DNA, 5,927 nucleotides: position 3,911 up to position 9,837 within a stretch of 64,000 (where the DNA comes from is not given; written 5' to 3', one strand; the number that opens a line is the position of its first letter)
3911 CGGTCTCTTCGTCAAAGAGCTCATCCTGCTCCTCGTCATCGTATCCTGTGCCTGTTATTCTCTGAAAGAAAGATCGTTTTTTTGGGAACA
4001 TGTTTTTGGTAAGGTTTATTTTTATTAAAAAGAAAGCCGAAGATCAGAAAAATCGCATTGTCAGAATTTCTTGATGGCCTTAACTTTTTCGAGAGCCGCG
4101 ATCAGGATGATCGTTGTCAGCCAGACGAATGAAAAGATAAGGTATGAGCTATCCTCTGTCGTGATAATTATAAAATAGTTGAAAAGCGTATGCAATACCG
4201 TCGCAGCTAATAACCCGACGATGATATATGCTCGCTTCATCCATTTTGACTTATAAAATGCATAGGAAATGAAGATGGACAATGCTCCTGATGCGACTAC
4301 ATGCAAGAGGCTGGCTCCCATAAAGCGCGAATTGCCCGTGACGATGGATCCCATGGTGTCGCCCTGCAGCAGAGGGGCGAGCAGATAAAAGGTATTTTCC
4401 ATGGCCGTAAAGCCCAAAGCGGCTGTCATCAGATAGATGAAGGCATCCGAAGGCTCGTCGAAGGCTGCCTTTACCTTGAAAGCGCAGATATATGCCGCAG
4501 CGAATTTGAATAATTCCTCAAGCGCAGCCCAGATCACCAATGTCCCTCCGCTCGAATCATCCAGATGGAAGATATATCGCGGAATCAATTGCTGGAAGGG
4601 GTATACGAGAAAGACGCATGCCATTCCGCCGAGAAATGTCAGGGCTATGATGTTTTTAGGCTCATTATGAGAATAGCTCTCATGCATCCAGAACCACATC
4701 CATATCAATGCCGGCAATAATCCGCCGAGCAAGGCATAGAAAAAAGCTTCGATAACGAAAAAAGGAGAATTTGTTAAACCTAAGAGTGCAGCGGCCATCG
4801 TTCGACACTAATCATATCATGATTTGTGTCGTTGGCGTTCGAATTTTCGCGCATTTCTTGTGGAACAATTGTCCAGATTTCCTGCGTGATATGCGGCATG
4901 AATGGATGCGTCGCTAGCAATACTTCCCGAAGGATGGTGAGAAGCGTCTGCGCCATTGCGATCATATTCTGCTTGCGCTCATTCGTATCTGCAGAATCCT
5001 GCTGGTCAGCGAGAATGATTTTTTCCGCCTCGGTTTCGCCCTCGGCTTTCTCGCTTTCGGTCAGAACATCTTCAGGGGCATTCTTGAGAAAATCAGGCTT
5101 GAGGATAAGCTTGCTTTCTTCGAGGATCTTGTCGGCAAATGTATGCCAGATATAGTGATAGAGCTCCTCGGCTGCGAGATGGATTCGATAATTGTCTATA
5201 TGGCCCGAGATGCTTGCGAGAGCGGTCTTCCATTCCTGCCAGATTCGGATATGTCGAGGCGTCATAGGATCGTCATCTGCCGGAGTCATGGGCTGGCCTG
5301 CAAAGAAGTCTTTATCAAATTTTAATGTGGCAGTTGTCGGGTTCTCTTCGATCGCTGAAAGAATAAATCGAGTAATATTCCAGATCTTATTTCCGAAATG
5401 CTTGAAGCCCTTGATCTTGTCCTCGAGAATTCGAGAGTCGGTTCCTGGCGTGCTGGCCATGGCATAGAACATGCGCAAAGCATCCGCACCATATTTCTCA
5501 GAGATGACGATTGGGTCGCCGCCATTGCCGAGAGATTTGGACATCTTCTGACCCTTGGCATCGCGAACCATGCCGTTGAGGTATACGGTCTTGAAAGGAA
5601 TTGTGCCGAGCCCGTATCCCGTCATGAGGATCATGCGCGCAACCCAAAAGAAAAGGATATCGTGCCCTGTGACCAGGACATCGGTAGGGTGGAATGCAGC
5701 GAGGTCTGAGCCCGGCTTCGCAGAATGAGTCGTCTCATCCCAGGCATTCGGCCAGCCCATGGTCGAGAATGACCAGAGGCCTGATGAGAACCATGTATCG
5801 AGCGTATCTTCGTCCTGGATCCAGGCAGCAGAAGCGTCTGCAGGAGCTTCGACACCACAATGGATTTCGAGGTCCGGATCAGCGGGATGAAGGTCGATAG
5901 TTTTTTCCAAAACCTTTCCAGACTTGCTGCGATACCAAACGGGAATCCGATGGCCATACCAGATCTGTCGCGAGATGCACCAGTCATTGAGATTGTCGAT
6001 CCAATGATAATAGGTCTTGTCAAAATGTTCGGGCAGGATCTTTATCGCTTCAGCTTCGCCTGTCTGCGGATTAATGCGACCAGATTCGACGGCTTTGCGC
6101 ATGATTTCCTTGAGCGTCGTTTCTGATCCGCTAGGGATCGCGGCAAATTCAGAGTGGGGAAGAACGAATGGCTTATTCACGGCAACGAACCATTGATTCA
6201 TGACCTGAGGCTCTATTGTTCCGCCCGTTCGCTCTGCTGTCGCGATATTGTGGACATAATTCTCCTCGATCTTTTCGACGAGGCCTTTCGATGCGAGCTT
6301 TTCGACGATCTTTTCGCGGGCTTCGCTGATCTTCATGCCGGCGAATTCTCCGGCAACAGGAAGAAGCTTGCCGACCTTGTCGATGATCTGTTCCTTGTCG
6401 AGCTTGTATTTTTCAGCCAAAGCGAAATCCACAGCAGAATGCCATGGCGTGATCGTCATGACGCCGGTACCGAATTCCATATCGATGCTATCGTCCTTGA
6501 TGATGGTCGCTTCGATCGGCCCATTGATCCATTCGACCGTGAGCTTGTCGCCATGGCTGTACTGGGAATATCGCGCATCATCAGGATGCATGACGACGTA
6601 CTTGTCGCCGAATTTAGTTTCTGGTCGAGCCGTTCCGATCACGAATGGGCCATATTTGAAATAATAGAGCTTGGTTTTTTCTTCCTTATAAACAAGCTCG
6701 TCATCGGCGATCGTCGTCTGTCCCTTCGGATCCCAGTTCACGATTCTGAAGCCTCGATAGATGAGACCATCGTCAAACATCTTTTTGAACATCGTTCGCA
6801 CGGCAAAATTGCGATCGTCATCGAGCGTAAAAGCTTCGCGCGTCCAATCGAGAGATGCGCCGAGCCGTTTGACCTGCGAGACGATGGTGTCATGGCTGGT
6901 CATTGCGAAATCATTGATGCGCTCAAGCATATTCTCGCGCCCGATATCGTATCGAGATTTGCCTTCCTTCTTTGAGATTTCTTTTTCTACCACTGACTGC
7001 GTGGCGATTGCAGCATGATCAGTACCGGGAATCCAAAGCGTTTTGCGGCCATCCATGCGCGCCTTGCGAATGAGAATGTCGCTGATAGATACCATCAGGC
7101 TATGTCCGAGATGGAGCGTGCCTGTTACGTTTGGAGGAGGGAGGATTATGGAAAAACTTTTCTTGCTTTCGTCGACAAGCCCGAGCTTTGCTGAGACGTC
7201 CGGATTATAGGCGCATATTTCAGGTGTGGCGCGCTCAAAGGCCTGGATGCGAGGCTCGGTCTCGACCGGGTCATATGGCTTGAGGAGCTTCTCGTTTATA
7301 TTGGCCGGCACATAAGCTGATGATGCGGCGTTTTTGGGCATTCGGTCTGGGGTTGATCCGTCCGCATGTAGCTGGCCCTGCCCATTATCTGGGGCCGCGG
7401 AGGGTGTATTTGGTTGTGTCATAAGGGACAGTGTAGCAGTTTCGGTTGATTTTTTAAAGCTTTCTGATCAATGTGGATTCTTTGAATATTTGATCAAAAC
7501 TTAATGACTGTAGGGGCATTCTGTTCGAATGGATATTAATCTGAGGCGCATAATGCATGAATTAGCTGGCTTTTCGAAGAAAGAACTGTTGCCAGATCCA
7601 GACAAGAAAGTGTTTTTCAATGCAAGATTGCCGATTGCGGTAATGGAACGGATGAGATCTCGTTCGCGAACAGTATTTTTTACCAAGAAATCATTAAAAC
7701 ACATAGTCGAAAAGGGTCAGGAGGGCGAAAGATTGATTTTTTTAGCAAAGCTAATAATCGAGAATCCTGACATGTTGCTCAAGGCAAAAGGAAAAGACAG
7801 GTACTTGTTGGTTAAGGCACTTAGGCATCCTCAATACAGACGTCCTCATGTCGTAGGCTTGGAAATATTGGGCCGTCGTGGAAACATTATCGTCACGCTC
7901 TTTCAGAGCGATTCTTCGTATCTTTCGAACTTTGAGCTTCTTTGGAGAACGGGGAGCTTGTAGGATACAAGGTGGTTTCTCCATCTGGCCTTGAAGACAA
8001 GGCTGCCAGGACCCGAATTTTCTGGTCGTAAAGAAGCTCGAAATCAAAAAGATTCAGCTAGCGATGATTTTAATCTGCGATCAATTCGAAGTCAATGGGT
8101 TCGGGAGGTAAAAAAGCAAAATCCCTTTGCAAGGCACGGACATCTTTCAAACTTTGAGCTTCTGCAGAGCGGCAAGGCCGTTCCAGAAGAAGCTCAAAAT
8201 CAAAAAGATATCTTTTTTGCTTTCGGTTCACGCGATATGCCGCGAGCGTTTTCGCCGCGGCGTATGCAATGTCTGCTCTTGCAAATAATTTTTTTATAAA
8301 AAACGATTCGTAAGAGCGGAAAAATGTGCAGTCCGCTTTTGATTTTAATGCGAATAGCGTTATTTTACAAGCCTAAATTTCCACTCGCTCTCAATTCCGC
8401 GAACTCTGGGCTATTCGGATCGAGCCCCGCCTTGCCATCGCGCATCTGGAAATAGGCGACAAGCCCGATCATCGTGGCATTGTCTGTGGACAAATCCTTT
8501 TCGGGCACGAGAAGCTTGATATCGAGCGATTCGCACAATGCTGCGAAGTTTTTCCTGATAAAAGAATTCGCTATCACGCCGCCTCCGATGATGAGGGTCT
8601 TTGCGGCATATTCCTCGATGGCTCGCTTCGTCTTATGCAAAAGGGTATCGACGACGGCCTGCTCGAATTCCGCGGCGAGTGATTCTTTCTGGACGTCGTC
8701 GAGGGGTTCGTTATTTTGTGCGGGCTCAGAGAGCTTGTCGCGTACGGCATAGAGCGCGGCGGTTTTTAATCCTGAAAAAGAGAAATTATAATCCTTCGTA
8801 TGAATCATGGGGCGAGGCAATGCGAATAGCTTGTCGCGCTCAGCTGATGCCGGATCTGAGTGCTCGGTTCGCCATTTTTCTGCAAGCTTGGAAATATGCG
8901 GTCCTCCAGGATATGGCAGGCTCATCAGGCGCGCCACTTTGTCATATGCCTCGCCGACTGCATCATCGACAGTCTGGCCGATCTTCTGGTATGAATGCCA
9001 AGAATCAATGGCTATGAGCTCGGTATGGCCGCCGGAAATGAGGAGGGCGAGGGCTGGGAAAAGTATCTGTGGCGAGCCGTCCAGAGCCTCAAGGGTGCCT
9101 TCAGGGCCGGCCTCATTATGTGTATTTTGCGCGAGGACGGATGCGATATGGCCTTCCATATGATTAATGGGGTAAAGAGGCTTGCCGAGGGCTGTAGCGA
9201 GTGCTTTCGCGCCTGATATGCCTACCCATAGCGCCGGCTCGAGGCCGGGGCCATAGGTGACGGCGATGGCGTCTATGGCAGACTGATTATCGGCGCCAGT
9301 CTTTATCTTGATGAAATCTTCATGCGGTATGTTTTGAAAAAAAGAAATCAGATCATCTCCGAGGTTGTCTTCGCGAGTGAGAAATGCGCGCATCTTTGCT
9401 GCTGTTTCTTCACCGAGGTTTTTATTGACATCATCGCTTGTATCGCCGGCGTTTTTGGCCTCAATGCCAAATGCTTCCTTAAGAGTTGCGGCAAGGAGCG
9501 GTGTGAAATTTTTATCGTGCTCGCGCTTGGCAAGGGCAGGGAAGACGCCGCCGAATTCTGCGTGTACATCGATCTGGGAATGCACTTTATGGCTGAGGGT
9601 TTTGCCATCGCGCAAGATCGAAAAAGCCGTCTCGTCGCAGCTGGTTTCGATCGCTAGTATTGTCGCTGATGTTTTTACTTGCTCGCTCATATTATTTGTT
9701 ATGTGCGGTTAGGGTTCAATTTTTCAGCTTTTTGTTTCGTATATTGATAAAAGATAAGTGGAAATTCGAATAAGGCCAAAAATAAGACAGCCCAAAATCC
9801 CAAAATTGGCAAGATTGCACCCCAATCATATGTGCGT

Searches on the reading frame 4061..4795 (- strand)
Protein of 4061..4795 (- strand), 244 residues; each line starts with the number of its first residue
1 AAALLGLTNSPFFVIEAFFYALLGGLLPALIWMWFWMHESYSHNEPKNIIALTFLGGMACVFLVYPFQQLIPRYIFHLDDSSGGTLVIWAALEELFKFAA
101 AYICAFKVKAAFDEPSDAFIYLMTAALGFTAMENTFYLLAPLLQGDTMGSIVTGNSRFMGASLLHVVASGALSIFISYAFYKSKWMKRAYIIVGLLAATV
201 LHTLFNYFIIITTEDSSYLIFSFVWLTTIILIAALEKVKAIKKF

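Call 8: search_protein_families(library=pfam, proteins=[window:4061-4795:-], max_evalue=0.00001)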
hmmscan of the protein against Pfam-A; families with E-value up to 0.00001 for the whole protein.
window:4061-4795:- (244 aa): 1 family
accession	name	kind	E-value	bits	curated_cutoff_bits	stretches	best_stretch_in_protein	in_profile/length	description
PF13367.11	PrsW-protease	-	2.2e-23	83.2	23.5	1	45-227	1-188/196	PrsW family intramembrane metalloprotease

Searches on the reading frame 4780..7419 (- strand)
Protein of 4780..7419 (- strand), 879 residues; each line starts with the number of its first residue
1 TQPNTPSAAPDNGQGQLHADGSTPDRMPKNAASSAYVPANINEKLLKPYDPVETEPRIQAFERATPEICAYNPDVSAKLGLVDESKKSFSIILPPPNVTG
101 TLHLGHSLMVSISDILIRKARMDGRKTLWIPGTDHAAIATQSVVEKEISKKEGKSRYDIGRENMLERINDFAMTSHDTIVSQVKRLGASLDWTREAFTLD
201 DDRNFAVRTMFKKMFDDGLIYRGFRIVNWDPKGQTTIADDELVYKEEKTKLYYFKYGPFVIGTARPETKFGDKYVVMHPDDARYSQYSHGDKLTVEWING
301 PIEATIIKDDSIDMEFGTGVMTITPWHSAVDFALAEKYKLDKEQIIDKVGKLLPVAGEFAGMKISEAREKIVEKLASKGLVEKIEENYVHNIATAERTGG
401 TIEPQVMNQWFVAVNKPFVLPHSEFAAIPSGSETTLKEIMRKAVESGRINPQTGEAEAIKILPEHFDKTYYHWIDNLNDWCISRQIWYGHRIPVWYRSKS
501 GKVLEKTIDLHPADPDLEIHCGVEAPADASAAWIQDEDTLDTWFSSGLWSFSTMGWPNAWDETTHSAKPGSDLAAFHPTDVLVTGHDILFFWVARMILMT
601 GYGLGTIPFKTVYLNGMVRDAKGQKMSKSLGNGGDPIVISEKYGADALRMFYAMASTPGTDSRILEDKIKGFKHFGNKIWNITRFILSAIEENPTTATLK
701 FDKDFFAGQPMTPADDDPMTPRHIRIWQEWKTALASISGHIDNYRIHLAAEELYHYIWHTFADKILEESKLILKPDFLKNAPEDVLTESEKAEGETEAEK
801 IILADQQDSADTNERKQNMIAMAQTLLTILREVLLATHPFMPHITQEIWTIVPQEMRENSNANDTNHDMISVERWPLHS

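Call 7: search_protein_families(library=pfam, proteins=[window:4780-7419:-], max_evalue=0.00001)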
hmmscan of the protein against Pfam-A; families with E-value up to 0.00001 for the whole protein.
window:4780-7419:- (879 aa): 3 families
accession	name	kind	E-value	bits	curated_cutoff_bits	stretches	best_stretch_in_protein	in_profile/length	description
PF00133.28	tRNA-synt_1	-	1.6e-116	389.9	22.7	1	83-662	19-411/414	tRNA synthetases class I (I, L, M and V)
PF08264.19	Anticodon_1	-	2e-16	60.7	25.1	1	813-876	54-105/148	Anticodon-binding domain of tRNA ligase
PF09334.17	tRNA-synt_1g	-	8.9e-15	54.8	20.1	0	96-168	8-81/391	tRNA synthetases class I (M)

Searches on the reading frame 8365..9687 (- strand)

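Call 7: search_protein_families(library=pfam, proteins=[window:8365-9687:-], max_evalue=0.00001)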
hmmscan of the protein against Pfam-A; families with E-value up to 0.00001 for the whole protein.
window:8365-9687:- (440 aa): 2 families
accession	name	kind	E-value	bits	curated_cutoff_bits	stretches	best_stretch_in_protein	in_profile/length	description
PF00814.31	TsaD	-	6.2e-76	256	24.8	2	136-408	49-263/264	tRNA N6-adenosine threonylcarbamoyltransferase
PF22521.2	HypF_C_2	-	2.4e-06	27.9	27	1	330-397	162-229/241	Carbamoyltransferase, Kae1-like Domain, second subdomain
